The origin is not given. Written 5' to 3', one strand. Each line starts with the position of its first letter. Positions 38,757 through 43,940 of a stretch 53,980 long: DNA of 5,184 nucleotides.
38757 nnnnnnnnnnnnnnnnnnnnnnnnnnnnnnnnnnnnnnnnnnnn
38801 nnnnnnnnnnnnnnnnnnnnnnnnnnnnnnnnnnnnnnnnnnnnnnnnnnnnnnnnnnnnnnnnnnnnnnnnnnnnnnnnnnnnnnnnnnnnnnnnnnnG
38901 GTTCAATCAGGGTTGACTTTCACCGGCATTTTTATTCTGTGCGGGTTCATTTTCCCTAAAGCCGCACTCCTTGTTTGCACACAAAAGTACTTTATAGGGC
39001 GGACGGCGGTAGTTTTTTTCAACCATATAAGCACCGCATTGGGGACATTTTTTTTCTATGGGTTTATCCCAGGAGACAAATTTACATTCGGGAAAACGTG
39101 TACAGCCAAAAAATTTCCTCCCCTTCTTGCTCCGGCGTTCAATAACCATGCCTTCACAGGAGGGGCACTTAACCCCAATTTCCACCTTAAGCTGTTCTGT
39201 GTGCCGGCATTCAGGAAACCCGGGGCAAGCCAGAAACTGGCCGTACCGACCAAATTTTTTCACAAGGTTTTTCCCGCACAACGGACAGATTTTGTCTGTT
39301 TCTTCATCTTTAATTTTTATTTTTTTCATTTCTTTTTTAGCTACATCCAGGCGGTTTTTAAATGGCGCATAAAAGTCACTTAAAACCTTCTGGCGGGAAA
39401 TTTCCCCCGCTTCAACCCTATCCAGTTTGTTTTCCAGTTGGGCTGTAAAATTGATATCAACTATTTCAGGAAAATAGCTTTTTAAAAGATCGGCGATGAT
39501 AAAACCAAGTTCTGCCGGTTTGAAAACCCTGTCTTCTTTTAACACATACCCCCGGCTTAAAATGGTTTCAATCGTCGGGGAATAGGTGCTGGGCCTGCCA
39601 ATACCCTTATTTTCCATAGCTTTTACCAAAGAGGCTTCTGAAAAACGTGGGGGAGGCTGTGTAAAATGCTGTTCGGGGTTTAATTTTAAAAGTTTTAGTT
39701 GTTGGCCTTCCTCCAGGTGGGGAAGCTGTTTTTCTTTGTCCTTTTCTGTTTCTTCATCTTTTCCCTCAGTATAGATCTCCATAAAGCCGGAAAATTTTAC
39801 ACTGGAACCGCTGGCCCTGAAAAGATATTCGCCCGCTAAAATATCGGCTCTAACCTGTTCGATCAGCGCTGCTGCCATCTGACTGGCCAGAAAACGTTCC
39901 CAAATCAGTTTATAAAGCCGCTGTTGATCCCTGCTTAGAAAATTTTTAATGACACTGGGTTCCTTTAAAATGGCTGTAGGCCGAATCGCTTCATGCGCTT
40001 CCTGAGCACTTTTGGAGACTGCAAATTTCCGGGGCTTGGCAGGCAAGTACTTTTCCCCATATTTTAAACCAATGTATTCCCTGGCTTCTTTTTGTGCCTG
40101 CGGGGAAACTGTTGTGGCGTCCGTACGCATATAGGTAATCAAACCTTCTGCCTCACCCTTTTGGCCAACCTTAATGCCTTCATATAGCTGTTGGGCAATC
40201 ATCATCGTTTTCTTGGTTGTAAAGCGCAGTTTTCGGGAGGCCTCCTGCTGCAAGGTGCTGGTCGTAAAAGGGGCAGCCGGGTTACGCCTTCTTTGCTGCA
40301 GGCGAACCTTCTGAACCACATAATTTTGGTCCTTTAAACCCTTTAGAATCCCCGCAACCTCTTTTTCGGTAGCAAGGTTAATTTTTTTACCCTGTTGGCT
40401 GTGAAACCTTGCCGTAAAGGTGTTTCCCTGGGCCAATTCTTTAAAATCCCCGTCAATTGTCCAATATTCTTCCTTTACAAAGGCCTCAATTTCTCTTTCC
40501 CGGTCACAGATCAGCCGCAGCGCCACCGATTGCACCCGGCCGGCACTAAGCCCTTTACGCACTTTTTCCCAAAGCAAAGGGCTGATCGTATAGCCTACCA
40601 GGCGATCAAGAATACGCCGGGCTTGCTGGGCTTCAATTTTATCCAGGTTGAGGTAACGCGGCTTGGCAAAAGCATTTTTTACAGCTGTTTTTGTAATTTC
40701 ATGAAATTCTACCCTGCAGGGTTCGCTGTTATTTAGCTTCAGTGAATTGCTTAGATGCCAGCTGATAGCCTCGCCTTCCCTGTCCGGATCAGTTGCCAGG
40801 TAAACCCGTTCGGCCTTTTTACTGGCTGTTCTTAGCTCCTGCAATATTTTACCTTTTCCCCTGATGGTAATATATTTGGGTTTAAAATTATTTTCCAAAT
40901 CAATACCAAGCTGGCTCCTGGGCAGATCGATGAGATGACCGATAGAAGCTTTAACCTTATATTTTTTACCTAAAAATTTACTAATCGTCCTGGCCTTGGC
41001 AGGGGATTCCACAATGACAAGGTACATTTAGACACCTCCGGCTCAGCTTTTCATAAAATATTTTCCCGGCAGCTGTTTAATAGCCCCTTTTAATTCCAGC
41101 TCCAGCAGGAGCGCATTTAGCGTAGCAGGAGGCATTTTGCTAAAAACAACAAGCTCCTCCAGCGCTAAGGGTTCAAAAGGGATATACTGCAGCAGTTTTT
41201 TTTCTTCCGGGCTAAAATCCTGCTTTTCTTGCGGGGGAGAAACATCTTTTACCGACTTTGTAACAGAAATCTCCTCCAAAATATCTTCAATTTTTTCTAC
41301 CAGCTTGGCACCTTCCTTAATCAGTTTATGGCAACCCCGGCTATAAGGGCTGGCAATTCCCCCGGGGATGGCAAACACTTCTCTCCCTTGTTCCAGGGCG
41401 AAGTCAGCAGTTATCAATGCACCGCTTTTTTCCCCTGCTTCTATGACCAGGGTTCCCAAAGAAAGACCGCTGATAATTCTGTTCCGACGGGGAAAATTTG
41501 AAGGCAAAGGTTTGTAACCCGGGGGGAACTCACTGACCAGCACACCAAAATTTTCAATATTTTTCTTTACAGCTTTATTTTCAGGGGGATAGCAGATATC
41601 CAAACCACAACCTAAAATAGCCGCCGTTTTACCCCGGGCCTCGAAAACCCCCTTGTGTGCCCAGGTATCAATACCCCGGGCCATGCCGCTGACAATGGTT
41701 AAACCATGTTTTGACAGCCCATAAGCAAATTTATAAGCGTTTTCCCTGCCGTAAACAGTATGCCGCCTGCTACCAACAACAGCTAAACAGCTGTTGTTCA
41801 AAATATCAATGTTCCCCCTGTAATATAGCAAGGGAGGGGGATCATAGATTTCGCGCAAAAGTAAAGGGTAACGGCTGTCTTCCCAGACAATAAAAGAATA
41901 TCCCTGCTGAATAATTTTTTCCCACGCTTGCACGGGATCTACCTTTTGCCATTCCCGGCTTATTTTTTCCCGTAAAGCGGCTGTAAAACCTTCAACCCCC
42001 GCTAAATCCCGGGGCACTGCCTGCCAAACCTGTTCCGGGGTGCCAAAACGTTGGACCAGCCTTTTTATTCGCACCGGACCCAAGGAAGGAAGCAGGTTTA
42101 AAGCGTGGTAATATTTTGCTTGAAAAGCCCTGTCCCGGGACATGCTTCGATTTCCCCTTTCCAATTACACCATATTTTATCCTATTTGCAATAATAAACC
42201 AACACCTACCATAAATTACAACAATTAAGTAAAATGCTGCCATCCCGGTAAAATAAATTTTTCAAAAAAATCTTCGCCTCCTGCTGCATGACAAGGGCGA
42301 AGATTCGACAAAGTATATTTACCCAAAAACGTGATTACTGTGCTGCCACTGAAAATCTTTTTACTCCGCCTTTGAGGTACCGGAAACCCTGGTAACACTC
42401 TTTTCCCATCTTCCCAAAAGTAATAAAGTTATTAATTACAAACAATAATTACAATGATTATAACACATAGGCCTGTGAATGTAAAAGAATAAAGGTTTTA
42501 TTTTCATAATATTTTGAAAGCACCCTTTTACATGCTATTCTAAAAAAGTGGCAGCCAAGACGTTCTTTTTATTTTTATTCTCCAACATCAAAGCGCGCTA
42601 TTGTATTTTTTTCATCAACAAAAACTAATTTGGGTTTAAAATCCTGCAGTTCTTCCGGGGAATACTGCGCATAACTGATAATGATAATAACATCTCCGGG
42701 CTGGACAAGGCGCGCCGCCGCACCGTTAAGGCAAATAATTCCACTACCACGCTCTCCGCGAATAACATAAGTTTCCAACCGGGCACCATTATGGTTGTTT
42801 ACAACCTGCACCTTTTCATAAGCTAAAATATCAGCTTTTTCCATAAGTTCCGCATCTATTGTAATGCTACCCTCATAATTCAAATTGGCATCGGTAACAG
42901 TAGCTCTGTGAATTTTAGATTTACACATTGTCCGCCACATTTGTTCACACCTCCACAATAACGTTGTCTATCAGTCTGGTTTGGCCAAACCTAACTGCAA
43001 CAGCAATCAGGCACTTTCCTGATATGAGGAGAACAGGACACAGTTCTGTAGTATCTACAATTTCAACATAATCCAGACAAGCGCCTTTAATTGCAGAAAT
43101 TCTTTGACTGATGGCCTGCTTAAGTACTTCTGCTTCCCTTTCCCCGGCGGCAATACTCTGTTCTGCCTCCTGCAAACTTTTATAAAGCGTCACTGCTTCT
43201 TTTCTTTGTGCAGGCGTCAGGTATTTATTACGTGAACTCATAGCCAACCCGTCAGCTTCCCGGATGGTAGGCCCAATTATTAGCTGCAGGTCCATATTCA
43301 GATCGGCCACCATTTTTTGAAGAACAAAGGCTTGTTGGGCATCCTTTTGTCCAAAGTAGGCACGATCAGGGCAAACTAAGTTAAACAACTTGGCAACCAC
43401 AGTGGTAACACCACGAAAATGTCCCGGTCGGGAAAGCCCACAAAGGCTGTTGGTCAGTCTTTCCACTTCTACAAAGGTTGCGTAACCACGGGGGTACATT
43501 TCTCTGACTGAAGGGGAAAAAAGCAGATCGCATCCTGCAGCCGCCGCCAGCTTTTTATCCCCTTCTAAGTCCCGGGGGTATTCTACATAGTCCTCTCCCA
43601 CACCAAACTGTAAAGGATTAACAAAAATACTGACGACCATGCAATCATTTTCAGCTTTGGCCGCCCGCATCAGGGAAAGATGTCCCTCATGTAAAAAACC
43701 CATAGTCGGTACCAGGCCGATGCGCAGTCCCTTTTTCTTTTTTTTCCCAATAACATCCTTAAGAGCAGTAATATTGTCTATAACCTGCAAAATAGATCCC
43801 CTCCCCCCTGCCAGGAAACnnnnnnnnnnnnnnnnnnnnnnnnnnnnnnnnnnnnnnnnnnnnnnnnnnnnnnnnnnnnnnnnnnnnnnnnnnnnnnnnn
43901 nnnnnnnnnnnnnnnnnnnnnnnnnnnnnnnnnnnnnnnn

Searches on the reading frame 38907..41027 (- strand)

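Call 63: search_protein_families(library=pfam, proteins=[window:38907-41027:-], max_evalue=0.000001)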
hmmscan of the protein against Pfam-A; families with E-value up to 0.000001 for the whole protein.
window:38907-41027:- (706 aa): 3 families
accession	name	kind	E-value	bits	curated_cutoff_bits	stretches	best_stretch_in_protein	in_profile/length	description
PF01131.25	Topoisom_bac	-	2e-128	429.4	35.1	1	129-549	5-410/411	DNA topoisomerase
PF01396.24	Zn_ribbon_Top1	-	2.7e-28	97.9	32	2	618-656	1-38/39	Topoisomerase DNA binding C4 zinc finger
PF01751.28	Toprim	-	1.5e-23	83.2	23.1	1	3-111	2-96/96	Toprim domain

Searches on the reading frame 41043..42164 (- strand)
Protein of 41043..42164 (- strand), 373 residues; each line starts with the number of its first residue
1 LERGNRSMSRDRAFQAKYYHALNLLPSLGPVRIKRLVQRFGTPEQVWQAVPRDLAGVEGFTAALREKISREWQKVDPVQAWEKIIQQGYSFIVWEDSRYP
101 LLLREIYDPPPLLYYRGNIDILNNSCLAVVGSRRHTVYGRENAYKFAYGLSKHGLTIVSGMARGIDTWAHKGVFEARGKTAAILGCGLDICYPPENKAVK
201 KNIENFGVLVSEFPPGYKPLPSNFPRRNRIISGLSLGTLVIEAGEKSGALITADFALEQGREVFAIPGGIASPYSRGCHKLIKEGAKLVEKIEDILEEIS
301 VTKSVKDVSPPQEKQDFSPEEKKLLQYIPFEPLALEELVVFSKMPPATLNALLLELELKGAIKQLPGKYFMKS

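Call 63: search_protein_families(library=pfam, proteins=[window:41043-42164:-], max_evalue=0.000001)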
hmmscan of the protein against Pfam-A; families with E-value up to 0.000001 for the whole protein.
window:41043-42164:- (373 aa): 2 families
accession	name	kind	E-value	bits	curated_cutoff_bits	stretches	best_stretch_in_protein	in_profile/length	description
PF02481.21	DNA_processg_A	-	2.7e-79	265.7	29.6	1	86-290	4-211/212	DNA recombination-mediator protein A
PF17782.7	DprA_WH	-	3.9e-14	52.9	22.9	1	310-368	3-61/61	DprA winged helix domain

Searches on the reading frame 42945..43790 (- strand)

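Call 63: search_protein_families(library=pfam, proteins=[window:42945-43790:-], max_evalue=0.000001)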
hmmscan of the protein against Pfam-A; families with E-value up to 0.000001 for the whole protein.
window:42945-43790:- (281 aa): 1 family
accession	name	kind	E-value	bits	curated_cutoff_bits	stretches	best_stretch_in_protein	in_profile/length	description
PF02569.21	Pantoate_ligase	-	2.9e-106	355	20.7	1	2-278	1-268/268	Pantoate-beta-alanine ligase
